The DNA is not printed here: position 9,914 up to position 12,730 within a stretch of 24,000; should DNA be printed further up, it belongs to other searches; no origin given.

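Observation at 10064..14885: Penicillin-G-acylase-type lipoprotein plus TonB-dependent receptor embedded inside the phenylacetate (paa) cluster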

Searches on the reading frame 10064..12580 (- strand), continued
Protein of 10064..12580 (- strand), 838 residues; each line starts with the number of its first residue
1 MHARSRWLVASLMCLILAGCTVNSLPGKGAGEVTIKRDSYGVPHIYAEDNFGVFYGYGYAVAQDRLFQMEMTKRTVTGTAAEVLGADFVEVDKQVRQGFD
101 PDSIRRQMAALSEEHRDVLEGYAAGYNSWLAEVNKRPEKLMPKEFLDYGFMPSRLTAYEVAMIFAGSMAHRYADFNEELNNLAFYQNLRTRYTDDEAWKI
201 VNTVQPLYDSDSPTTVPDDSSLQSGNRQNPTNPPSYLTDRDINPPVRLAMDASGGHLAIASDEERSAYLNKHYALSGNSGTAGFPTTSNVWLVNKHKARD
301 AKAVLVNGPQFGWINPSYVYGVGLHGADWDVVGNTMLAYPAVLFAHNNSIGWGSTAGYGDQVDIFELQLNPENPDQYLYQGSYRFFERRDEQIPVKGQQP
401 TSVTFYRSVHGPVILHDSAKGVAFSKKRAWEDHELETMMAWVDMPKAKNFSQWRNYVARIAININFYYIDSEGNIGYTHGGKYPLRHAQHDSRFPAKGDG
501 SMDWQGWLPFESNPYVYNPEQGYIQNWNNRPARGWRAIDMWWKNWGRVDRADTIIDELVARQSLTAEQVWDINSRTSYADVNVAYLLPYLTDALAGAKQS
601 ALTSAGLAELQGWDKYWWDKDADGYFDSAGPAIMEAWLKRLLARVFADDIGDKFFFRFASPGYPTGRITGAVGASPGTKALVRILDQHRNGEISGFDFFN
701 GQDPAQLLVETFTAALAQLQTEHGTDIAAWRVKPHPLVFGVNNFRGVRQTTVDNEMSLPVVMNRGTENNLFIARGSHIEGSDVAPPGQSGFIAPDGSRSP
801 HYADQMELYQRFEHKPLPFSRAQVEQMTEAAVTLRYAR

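Call 9: find_homologous_proteins(query=window:10064-12580:-, max_evalue=1e-50)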
Query window:10064-12580:- (838 aa): 1078 proteins with E <= 1e-50 among 8000 candidates; the best 120 are listed.
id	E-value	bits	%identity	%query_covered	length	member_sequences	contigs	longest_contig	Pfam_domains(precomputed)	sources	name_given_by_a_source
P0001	0.0e+0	1950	100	99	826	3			PF01804.24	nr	nr:penicillin acylase family protein [Pseudomaricurvus alcaniphilus]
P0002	0.0e+0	1108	57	99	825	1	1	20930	PF01804.24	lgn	-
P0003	0.0e+0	1099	58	97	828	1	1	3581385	PF01804.24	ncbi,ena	-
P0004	0.0e+0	1076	56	99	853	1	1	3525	PF01804.24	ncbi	-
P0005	0.0e+0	1073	54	98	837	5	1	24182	PF01804.24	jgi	jgi:penicillin G amidase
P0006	0.0e+0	1073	56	96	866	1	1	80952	PF01804.24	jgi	jgi:penicillin G amidase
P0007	0.0e+0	1072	56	96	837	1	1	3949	PF01804.24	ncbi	-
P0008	0.0e+0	1037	55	95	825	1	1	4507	PF01804.24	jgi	-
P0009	0.0e+0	1036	53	99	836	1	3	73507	PF01804.24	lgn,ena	-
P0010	4.6e-297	1006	54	96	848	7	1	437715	PF01804.24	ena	-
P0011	1.8e-295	1001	51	99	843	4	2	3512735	PF01804.24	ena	-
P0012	1.5e-282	958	51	100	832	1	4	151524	PF01804.24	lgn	-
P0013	1.4e-281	955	51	99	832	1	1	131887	PF01804.24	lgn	-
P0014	6.5e-277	939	50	100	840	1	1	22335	PF01804.24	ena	-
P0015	6.8e-277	939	52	95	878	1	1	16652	PF01804.24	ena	-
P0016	4.1e-274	930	49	99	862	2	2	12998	PF01804.24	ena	-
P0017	9.3e-274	929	50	98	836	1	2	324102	PF01804.24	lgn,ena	-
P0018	5.1e-269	913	48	99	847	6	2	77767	PF01804.24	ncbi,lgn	-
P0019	1.5e-268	911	49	99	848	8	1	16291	PF01804.24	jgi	-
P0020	2.0e-266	904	50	96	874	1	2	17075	PF01804.24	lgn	-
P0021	2.5e-266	904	49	97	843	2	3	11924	PF01804.24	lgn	-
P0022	4.2e-265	900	52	94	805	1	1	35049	PF01804.24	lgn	-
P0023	9.0e-265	899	48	98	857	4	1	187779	PF01804.24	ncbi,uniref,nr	ncbi:penicillin acylase [Pseudomaricurvus alkylphenolicus]|uniref:penicillin acylase family protein 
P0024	2.9e-263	894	49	97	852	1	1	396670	PF01804.24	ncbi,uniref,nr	ncbi:penicillin acylase family protein [Dasania sp. GY-MA-18]|uniref:Penicillin acylase family prote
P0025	1.3e-257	875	48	97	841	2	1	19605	PF01804.24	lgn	-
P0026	6.1e-253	860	50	96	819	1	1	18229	PF01804.24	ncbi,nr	ncbi:MAG: penicillin acylase family protein [Gammaproteobacteria bacterium]|nr:penicillin acylase fa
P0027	9.1e-253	859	47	100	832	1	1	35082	PF01804.24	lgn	-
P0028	1.6e-252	858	50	91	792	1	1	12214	PF01804.24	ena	-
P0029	3.6e-252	857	48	97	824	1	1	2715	PF01804.24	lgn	-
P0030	3.3e-250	851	48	96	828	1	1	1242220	PF01804.24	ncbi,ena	-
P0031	3.2e-249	848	49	93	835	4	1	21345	PF01804.24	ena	-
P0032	4.3e-242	824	45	97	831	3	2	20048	PF01804.24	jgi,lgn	-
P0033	6.8e-242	823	45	99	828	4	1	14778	PF01804.24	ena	-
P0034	8.8e-240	816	45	98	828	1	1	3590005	PF01804.24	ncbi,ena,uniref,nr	ncbi:penicillin acylase family protein [Emcibacter sp.]|uniref:penicillin acylase family protein n=1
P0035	4.3e-239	814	45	99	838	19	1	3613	PF01804.24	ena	-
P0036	1.4e-238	812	45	96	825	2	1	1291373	PF01804.24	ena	-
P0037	1.8e-237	809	46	97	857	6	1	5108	PF01804.24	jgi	jgi:penicillin amidase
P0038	2.1e-237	808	45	99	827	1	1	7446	PF01804.24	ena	-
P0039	3.8e-237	808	46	97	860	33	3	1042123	PF01804.24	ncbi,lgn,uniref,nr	ncbi:penicillin G acylase [Achromobacter aegrifaciens]|uniref:penicillin G acylase n=1 Tax=Achromoba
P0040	9.8e-236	803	46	97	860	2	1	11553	PF01804.24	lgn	-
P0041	9.9e-236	803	45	99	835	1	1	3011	PF01804.24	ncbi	-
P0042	1.5e-235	802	46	97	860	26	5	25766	PF01804.24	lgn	-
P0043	1.7e-235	802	46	96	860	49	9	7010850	PF01804.24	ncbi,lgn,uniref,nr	ncbi:penicillin acylase [Achromobacter denitrificans]|uniref:penicillin G acylase n=1 Tax=Achromobac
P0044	1.9e-235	802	45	96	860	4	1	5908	PF01804.24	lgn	-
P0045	7.5e-235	800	46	96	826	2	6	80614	PF01804.24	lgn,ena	-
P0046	7.6e-235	800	45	96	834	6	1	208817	PF01804.24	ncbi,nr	ncbi:penicillin acylase family protein [Marinobacterium weihaiense]|nr:penicillin acylase family pro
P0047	9.4e-235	800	46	99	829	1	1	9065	PF01804.24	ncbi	-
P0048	1.4e-234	799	46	96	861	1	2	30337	PF01804.24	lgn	-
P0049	1.4e-234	799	46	97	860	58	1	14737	PF01804.24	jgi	-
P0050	2.4e-234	798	43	98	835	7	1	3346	PF01804.24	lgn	-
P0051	4.0e-234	798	45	96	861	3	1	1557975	PF01804.24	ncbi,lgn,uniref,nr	ncbi:penicillin G acylase [Achromobacter pestifer]|uniref:Penicillin G acylase n=1 Tax=Achromobacter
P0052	5.8e-234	797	43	96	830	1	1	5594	PF01804.24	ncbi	-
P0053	7.6e-234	797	45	96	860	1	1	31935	PF01804.24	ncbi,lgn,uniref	ncbi:penicillin G acylase [Achromobacter sp.]|uniref:penicillin G acylase n=1 Tax=Achromobacter sp. 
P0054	1.0e-233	796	44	98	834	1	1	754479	PF01804.24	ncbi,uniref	ncbi:penicillin acylase family protein [Marinobacterium maritimum]|uniref:Penicillin acylase family 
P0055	1.2e-233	796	45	97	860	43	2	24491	PF01804.24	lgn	-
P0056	1.5e-233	796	45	97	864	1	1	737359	PF01804.24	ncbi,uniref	ncbi:penicillin G acylase [Achromobacter marplatensis]|uniref:penicillin G acylase n=1 Tax=Achromoba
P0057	1.6e-233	796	45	96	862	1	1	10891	PF01804.24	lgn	-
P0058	1.9e-233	795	45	99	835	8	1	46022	PF01804.24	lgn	-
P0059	3.5e-233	794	45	99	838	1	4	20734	PF01804.24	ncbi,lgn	-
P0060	6.3e-233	794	45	96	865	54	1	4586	PF01804.24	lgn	-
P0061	6.3e-233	794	46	97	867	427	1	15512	PF01804.24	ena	-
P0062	7.1e-233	793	45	98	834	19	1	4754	PF01804.24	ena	-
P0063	9.9e-233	793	45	96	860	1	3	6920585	PF01804.24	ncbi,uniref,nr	ncbi:penicillin acylase family protein [Achromobacter sp. SD115]|uniref:penicillin G acylase n=1 Tax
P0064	1.0e-232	793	44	99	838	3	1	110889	PF01804.24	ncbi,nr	ncbi:MAG: penicillin acylase family protein [Pseudomonadales bacterium]|nr:penicillin acylase family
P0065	1.0e-232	793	45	97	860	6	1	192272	PF01804.24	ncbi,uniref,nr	ncbi:penicillin G acylase [Achromobacter xylosoxidans]|uniref:penicillin G acylase n=1 Tax=Alcaligen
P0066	1.8e-232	792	44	96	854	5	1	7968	PF01804.24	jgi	jgi:penicillin amidase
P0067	1.8e-232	792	44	98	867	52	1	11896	PF01804.24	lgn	-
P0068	2.0e-232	792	45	97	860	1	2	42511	PF01804.24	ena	-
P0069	2.7e-232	792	45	99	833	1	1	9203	PF01804.24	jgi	jgi:penicillin amidase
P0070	4.3e-232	791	44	99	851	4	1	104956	PF01804.24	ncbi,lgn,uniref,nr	ncbi:penicillin amidase [Marinobacterium halophilum]|uniref:Penicillin amidase n=2 Tax=Marinobacteri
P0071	1.1e-231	790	43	99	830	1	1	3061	PF01804.24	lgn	-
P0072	1.2e-231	789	44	98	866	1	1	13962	PF01804.24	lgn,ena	-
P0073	1.3e-231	789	44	97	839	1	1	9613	PF01804.24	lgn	-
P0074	1.4e-231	789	45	96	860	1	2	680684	PF01804.24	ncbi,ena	-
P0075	1.6e-231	789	43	98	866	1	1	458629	PF01804.24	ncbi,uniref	ncbi:penicillin G acylase [Achromobacter kerstersii]|uniref:penicillin G acylase n=1 Tax=Achromobact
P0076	1.7e-231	789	44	98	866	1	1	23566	PF01804.24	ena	-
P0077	1.7e-231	789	45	97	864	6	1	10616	PF01804.24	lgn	-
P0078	1.9e-231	789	44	98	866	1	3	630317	PF01804.24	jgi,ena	-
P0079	2.0e-231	789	46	96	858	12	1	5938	PF01804.24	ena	-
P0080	2.0e-231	789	46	96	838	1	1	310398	PF01804.24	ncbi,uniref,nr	ncbi:penicillin acylase family protein [Parahaliea mediterranea]|uniref:Penicillin acylase family pr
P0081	2.6e-231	788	45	96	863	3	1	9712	PF01804.24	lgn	-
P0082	3.1e-231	788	44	98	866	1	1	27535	PF01804.24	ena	-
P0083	3.4e-231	788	45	94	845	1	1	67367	PF01804.24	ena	-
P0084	4.2e-231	788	43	99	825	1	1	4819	PF01804.24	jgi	jgi:penicillin amidase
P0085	4.3e-231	788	44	98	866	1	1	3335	PF01804.24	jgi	-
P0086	6.6e-231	787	44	96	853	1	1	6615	PF01804.24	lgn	-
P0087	7.0e-231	787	44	98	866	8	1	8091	PF01804.24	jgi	-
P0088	8.1e-231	787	46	96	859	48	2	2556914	PF01804.24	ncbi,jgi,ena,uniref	ncbi:penicillin G acylase [Achromobacter marplatensis]|jgi:penicillin amidase|uniref:penicillin G ac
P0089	9.0e-231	787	45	98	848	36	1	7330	PF01804.24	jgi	-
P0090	9.4e-231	786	44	99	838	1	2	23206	PF01804.24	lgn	-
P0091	1.4e-230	786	46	99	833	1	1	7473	PF01804.24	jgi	jgi:penicillin amidase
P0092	2.7e-230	785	43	96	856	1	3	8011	PF01804.24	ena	-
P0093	3.4e-230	785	45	99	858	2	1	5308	PF01804.24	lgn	-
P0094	4.2e-230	784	44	98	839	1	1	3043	PF01804.24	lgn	-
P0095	6.1e-230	784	43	99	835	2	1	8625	PF01804.24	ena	-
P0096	1.3e-229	783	43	98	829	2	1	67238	PF01804.24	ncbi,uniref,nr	ncbi:penicillin acylase family protein [Marinobacterium sp. 3-1745]|uniref:Penicillin acylase family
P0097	2.8e-229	782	44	96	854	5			PF01804.24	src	-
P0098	3.0e-229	781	45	96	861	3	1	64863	PF01804.24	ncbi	-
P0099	3.6e-229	781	43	99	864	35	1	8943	PF01804.24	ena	-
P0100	8.4e-229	780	44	97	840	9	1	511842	PF01804.24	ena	-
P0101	8.6e-229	780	45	95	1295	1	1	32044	PF01425.27,PF01804.24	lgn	-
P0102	1.1e-228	780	45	96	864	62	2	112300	PF01804.24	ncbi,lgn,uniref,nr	ncbi:penicillin G acylase [Achromobacter spanius]|uniref:Penicillin acylase n=1 Tax=Achromobacter sp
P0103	1.1e-228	780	44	99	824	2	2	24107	PF01804.24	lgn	-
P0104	2.3e-228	779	43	98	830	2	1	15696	PF01804.24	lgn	-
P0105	2.5e-228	778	44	96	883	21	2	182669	PF01804.24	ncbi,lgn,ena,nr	nr:penicillin G acylase [uncultured Achromobacter sp.]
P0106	3.2e-228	778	44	99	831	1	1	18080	PF01804.24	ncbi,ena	-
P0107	3.8e-228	778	45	96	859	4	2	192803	PF01804.24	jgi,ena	jgi:penicillin amidase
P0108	4.3e-228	778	45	96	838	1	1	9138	PF01804.24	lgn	-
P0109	5.0e-228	777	45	96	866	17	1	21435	PF01804.24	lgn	-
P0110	1.7e-227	776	44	99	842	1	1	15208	PF01804.24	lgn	-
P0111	3.4e-227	775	43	99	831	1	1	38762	PF01804.24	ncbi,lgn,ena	-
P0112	3.8e-227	775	44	97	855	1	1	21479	PF01804.24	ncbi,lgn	-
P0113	8.9e-227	773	45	96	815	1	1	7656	PF01804.24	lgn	-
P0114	9.0e-227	773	44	98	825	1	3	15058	PF01804.24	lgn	-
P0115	1.1e-226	773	44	96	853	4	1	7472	PF01804.24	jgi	jgi:penicillin amidase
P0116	1.1e-226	773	44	97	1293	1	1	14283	PF01425.27,PF01804.24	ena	-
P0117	1.5e-226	773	45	96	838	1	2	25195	PF01804.24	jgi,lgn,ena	-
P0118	1.9e-226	772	44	96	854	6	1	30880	PF01804.24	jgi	-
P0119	2.3e-226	772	42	100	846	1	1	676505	PF01804.24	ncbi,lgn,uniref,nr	ncbi:penicillin acylase family protein [Dasania marina]|uniref:penicillin acylase family protein n=1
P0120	4.6e-226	771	45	97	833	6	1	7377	PF01804.24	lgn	-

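Call 12: find_related_loci(query=A1, collection=genome_contigs, flank=10000)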
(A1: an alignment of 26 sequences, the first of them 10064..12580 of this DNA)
Query A1 (838 aa) in genome_contigs; peptide patterns used: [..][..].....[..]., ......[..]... (x = any residue, [..] = any of these).
599 stretches matched a pattern (row limit reached: there are more); 541 encode a relative of the query (tblastn E <= 1e-3); the best 80 are kept; 80 distinct loci.
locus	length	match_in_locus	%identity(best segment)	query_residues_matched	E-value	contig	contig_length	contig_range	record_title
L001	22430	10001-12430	58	23-838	0e+0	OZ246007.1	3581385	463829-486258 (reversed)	MAG: Pseudomonadales bacterium isolate 94039bb7-1eda-460a-b440-fb7dcd950fed genome assembly, chromosome: 1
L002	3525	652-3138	56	9-834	0e+0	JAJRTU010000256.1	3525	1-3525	MAG: Gammaproteobacteria bacterium isolate Dive96_bin10.122 k141_3352596, whole genome shotgun sequence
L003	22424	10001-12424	54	30-834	0e+0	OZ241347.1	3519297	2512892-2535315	MAG: Gammaproteobacteria bacterium isolate 902cf1fa-e630-4afc-8fc8-97bfb37d8fab genome assembly, chromosome: 1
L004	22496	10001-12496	50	4-834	0e+0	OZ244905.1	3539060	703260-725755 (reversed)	MAG: Gammaproteobacteria bacterium isolate a734ccac-b7d8-410a-8793-3c98b358ebc9 genome assembly, chromosome: 1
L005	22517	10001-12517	49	4-835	0e+0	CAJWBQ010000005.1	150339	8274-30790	MAG TPA_asm: uncultured Cellvibrionales bacterium isolate SRR5469033_bin.40_MetaBAT_v2.12.1_MAG genome assembly, contig:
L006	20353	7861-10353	48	8-832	0e+0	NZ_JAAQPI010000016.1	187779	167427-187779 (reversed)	Pseudomaricurvus alkylphenolicus strain KCTC 32386 Scaffold16_1, whole genome shotgun sequence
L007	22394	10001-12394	48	32-835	0e+0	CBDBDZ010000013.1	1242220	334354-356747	MAG: Pseudomonadales bacterium isolate 6d31e10e-3d82-456c-a353-28a7ae360b97 genome assembly, contig: contig_13, whole ge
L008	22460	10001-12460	46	10-836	0e+0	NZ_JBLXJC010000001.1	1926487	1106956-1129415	MAG: Emcibacter sp. isolate ET25-03 T25maxbin_out.017RE.5K@1, whole genome shotgun sequence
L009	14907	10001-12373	50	30-836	0e+0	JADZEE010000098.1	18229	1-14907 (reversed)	MAG: Gammaproteobacteria bacterium isolate SJ809 c_000000859991, whole genome shotgun sequence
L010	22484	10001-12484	46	1-836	0e+0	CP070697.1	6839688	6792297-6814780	MAG: Desulfobacterales bacterium isolate bin589 chromosome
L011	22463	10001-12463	46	27-838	0e+0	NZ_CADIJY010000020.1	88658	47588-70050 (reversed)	Achromobacter aegrifaciens strain LMG 26852 isolate LMG 26852, whole genome shotgun sequence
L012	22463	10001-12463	46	27-838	0e+0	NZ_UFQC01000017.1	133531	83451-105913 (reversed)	Achromobacter veterisilvae strain LMG 30378 isolate LMG 30378, whole genome shotgun sequence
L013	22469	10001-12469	45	26-836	0e+0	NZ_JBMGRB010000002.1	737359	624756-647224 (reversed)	Achromobacter marplatensis strain BZR 926 NODE_2_length_737359_cov_103.206762, whole genome shotgun sequence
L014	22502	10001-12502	51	3-834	0e+0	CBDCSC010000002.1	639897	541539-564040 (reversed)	MAG: Gammaproteobacteria bacterium isolate cf513f33-0391-49c8-bdd4-56b301b507bf genome assembly, contig: contig_2, whole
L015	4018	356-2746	47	33-834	0e+0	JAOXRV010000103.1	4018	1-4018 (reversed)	MAG: Cellvibrionaceae bacterium isolate R2S4C2D_S42.025 k141_493481, whole genome shotgun sequence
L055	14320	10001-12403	44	30-834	0e+0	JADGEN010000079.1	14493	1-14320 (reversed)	MAG: Halieaceae bacterium isolate BB37 NODE_79_length_14493_cov_4.759226, whole genome shotgun sequence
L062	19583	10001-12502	44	4-835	0e+0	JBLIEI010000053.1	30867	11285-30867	MAG: Halieaceae bacterium isolate 3300053697_71 Ga0535652_0001681, whole genome shotgun sequence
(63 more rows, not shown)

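Call 61: find_encoding_contigs(protein=P0002, flank=10000, max_places=1)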
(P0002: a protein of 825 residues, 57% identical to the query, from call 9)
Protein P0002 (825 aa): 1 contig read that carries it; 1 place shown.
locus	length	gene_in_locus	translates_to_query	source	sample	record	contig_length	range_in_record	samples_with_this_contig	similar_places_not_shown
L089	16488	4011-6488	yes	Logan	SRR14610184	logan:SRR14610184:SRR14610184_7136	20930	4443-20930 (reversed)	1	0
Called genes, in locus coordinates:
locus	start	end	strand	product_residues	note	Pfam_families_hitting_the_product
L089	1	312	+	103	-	?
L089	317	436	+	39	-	-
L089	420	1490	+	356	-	PF12833:HTH_18, PF00165:HTH_AraC (weak)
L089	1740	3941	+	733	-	PF07715:Plug, PF00593:TonB_dep_Rec_b-barrel, PF25183:OMP_b-brl_4 (faint)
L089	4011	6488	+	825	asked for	PF01804:Penicil_amidase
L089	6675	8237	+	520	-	PF07690:MFS_1, PF00854:PTR2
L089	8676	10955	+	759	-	PF07715:Plug, PF13505:OMP_b-brl (faint), PF00593:TonB_dep_Rec_b-barrel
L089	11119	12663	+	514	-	PF00884:Sulfatase, PF01663:Phosphodiest, PF16347:SGSH_C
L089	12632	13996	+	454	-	PF00884:Sulfatase, PF01663:Phosphodiest (faint), PF16347:SGSH_C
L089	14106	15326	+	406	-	PF00884:Sulfatase, PF01663:Phosphodiest, PF16347:SGSH_C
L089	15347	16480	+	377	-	PF05684:DUF819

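Call 62: find_encoding_contigs(protein=P0006, flank=10000, max_places=1)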
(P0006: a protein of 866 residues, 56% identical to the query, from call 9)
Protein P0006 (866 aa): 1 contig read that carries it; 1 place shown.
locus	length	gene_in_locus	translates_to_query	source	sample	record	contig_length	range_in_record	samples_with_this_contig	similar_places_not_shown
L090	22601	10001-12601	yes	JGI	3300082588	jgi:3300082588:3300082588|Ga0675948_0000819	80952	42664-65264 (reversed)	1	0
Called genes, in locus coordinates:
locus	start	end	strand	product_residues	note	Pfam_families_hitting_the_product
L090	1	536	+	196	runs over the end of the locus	PF04264:YceI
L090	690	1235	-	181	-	PF01292:Ni_hydr_CYTB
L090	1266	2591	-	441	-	PF00083:Sugar_tr, PF07690:MFS_1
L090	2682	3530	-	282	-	PF00196:GerE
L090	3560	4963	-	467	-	PF01425:Amidase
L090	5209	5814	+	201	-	PF04542:Sigma70_r2, PF08281:Sigma70_r4_2, PF04545:Sigma70_r4, PF13384:HTH_23 (faint)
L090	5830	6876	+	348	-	PF16220:DUF4880, PF04773:FecR, PF16344:FecR_C (weak)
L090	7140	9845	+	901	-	PF07715:Plug, PF00593:TonB_dep_Rec_b-barrel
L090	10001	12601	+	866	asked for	PF01804:Penicil_amidase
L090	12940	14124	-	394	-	PF07690:MFS_1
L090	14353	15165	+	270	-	PF00106:adh_short, PF08659:KR, PF23441:SDR (weak), PF13561:adh_short_C2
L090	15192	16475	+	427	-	PF00202:Aminotran_3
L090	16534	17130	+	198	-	PF04366:Ysc84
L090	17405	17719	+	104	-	-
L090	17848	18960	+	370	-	PF01636:APH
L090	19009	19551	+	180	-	-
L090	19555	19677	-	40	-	-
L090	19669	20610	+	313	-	PF01266:DAO (faint), PF07992:Pyr_redox_2, PF12831:FAD_oxidored (weak), PF13738:Pyr_redox_3, PF00070:Pyr_redox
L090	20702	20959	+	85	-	-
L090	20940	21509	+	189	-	PF19502:DUF6036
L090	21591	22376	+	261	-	PF09339:HTH_IclR, PF01614:IclR_C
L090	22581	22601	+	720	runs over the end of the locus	PF12838:Fer4_7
